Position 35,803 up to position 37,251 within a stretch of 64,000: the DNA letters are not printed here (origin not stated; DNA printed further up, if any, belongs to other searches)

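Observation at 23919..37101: Five TAXI-type solute-receptor paralogues within 14 kb, four without any export signal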

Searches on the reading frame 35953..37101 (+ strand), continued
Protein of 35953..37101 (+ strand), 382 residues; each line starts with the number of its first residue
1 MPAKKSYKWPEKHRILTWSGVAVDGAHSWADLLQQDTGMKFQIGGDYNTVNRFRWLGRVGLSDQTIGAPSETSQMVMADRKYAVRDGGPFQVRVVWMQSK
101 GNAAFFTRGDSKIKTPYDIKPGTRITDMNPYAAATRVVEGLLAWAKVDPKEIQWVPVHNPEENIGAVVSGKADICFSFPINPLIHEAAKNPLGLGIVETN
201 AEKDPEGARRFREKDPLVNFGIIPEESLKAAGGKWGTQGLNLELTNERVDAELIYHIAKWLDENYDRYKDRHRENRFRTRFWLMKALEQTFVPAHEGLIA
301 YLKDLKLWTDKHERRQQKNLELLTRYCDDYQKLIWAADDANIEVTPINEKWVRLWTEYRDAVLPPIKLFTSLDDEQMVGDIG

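Call 50: find_encoding_contigs(protein=P0122, flank=10000, max_places=4)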
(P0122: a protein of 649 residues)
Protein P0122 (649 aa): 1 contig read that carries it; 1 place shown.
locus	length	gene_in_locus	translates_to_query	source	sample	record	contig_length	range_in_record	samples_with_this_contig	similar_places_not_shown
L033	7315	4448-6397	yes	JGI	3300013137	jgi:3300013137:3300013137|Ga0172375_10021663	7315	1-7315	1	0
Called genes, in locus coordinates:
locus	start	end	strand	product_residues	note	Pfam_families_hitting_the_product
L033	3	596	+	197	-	?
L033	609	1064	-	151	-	PF19671:DUF6174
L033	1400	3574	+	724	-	PF00496:SBP_bac_5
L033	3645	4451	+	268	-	PF02602:HEM4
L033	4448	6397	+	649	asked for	PF02602:HEM4, PF16868:NMT1_3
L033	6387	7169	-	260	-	PF13487:HD_5, PF01966:HD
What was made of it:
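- A free HemD plus the HemD::alpha fusion in L033 (call 50).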

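Call 54: find_encoding_contigs(protein=P0093, flank=9000, max_places=2)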
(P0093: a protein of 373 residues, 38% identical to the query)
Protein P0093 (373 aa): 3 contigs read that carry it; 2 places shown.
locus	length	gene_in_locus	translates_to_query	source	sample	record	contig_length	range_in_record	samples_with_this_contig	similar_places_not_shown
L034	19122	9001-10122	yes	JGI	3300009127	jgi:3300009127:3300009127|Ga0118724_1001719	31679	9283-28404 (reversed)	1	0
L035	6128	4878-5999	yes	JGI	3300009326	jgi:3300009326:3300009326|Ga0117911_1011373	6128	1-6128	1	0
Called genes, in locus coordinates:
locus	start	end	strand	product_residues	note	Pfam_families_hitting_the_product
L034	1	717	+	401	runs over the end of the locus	PF00037:Fer4 (weak), PF12837:Fer4_6 (weak), PF04422:FrhB_FdhB_N, PF04432:FrhB_FdhB_C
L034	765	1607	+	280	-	PF00132:Hexapep (faint), PF25084:LbH_EIF2B, PF25087:GMPPB_C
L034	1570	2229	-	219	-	PF00857:Isochorismatase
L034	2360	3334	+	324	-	PF00174:Oxidored_molyb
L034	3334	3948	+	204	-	PF01794:Ferric_reduct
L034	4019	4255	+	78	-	-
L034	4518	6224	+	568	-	PF12974:Phosphonate-bd (faint), PF16868:NMT1_3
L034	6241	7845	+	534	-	PF16868:NMT1_3 (weak), PF12974:Phosphonate-bd (weak)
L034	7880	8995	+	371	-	PF16868:NMT1_3 (faint)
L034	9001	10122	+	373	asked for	PF09084:NMT1 (faint), PF12974:Phosphonate-bd (weak), PF16868:NMT1_3 (weak)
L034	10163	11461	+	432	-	PF03358:FMN_red (faint), PF06180:CbiK, PF01903:CbiX (weak)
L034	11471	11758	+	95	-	PF13237:Fer4_10 (faint), PF12797:Fer4_2 (faint), PF13183:Fer4_8, PF12838:Fer4_7 (faint), PF13534:Fer4_17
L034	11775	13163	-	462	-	PF05977:MFS_3 (faint), PF07690:MFS_1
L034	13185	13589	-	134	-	PF08973:TM1506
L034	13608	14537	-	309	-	PF01047:MarR (faint), PF12802:MarR_2 (weak), PF13463:HTH_27 (faint)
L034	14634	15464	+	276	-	PF00795:CN_hydrolase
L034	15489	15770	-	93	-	-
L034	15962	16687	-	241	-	PF00849:PseudoU_synth_2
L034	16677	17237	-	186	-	PF13302:Acetyltransf_3, PF00583:Acetyltransf_1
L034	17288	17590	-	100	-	-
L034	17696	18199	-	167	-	-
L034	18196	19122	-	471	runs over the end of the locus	PF00890:FAD_binding_2 (faint), PF01134:GIDA (faint), PF01262:AlaDh_PNT_C (faint), PF01266:DAO (faint), PF07992:Pyr_redox_2, PF12831:FAD_oxidored (weak), PF00070:Pyr_redox, PF02852:Pyr_redox_dim, +4 more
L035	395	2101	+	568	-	PF12974:Phosphonate-bd (faint), PF16868:NMT1_3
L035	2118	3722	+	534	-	PF16868:NMT1_3 (weak), PF12974:Phosphonate-bd (weak)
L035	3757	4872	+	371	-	PF16868:NMT1_3 (faint)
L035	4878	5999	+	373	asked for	PF09084:NMT1 (faint), PF12974:Phosphonate-bd (weak), PF16868:NMT1_3 (weak)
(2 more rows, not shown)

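Call 55: find_encoding_contigs(protein=P0074, flank=9000, max_places=2)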
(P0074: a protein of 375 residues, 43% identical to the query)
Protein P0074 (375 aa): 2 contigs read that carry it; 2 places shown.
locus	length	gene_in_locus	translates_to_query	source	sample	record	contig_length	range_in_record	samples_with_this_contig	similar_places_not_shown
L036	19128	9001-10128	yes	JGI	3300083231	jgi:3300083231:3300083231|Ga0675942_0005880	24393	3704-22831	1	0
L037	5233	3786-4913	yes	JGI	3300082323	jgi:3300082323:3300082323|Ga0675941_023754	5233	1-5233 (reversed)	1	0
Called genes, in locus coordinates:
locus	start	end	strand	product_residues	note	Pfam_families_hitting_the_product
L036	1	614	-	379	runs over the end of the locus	PF16868:NMT1_3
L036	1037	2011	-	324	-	PF01545:Cation_efflux, PF16916:ZT_dimer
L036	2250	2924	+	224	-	PF00072:Response_reg, PF08281:Sigma70_r4_2 (weak), PF00196:GerE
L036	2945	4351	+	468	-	PF00989:PAS, PF13188:PAS_8 (weak), PF08448:PAS_4 (weak), PF13426:PAS_9, PF00989:PAS, PF13426:PAS_9, PF07730:HisKA_3, PF02518:HATPase_c, +2 more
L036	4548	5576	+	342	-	PF01208:URO-D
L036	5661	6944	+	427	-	PF00083:Sugar_tr (weak), PF01306:LacY_symp (faint), PF07690:MFS_1, PF12832:MFS_1_like (faint), PF13347:MFS_2 (weak), PF07690:MFS_1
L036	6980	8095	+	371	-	PF16868:NMT1_3 (weak)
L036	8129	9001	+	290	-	PF00795:CN_hydrolase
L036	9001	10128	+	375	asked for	PF16868:NMT1_3, PF09084:NMT1 (weak)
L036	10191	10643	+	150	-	PF01243:PNPOx_N, PF12900:Pyridox_ox_2 (weak)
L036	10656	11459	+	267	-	PF03306:AAL_decarboxy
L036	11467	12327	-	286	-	PF01937:ARMT1-like_dom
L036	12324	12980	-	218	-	PF13510:Fer2_4, PF00037:Fer4 (faint), PF10588:NADH-G_4Fe-4S_3 (weak), PF22117:Fer4_Nqo3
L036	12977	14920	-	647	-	PF01512:Complex1_51K, PF10589:NADH_4Fe-4S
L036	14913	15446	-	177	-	PF01257:2Fe-2S_thioredx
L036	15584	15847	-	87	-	-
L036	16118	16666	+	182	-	PF03551:PadR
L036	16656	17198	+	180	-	PF01135:PCMT (weak), PF01209:Ubie_methyltran (weak), PF13489:Methyltransf_23, PF13847:Methyltransf_31, PF08241:Methyltransf_11, PF08242:Methyltransf_12, PF13649:Methyltransf_25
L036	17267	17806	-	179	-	PF01584:CheW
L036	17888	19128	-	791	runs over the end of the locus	PF16591:HBM (faint), PF00672:HAMP, PF00015:MCPsignal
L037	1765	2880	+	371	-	PF16868:NMT1_3 (weak)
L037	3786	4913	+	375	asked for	PF16868:NMT1_3, PF09084:NMT1 (weak)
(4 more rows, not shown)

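Call 56: find_encoding_contigs(protein=P0047, flank=9000, max_places=2)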
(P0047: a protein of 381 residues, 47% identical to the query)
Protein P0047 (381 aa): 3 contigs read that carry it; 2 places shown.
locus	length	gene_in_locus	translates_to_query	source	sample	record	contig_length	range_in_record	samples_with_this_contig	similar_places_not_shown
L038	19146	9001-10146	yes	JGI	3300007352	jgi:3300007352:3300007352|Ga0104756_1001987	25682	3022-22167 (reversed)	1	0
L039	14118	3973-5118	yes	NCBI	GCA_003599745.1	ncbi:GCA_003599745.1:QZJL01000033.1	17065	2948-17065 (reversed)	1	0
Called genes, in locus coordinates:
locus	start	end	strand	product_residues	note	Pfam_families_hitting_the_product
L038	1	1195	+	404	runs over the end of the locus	PF14450:FtsA, PF02491:SHS2_FTSA, PF06723:MreB_Mbl, PF06277:EutA (weak), PF11104:PilM_2 (weak), PF14450:FtsA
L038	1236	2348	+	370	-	PF00091:Tubulin, PF12327:FtsZ_C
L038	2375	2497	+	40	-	-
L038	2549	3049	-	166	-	PF12802:MarR_2, PF01047:MarR (weak), PF13463:HTH_27 (weak)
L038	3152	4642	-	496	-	PF00496:SBP_bac_5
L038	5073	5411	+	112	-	-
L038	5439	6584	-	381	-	PF12974:Phosphonate-bd (weak), PF16868:NMT1_3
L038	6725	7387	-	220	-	-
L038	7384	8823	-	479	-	PF00535:Glycos_transf_2, PF13641:Glyco_tranf_2_3, PF13632:Glyco_trans_2_3 (faint), PF01522:Polysacc_deac_1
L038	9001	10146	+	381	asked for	-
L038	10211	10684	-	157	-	PF00072:Response_reg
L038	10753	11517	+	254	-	PF00072:Response_reg, PF00486:Trans_reg_C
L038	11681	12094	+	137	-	-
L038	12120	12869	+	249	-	PF04367:DUF502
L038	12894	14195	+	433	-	PF00079:Serpin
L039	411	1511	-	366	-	PF12974:Phosphonate-bd (weak), PF16868:NMT1_3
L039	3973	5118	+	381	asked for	-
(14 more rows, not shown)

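Call 82: search_solved_structures(query=L036:8129-8998:+, max_evalue=0.00001)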
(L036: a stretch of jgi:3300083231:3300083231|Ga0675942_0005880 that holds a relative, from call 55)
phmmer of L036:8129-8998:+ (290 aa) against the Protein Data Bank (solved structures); distinct sequences matched with E-value up to 0.00001: 22.
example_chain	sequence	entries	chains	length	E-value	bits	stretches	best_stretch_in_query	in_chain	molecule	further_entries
1j31_A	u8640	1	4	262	3.3e-21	79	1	2-249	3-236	Hypothetical protein PH0642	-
3ivz_A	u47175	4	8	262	1.4e-20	76.9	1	2-254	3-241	Nitrilase | Beta ureidopropionase (Beta-alanine synthase)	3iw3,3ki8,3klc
7ovg_A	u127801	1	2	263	6e-20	74.8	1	2-249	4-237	CN hydrolase domain-containing protein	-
6ypa_A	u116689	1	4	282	7.7e-20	74.5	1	2-249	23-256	CN hydrolase domain-containing protein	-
2w1v_A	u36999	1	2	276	6.1e-19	71.5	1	3-213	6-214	NITRILASE HOMOLOG 2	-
1f89_A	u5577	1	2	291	2.7e-16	62.8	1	2-257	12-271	32.5 KDA PROTEIN YLR351C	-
5h8i_A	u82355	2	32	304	3e-15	59.4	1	14-276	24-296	N-carbamoylputrescine amidohydrolase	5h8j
5h8k_A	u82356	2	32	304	7.5e-14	54.8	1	14-276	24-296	N-carbamoylputrescine amidohydrolase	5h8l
6i00_J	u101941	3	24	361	4.5e-09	39.1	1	10-178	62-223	Bifunctional nitrilase/nitrile hydratase NIT4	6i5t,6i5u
6zby_A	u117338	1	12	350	4.9e-09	39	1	3-166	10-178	NitA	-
4f4h_A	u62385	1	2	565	1.8e-08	37.2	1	5-227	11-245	Glutamine dependent NAD+ synthetase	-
8pt4_A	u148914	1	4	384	1e-07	34.7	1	21-210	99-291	Beta-ureidopropionase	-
6ftq_A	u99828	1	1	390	1.1e-07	34.6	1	21-210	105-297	Beta-ureidopropionase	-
5jqn_A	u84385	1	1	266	4.5e-07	32.6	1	2-228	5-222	Aliphatic amidase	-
3hkx_A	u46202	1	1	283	5.9e-07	32.2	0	2-228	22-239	Amidase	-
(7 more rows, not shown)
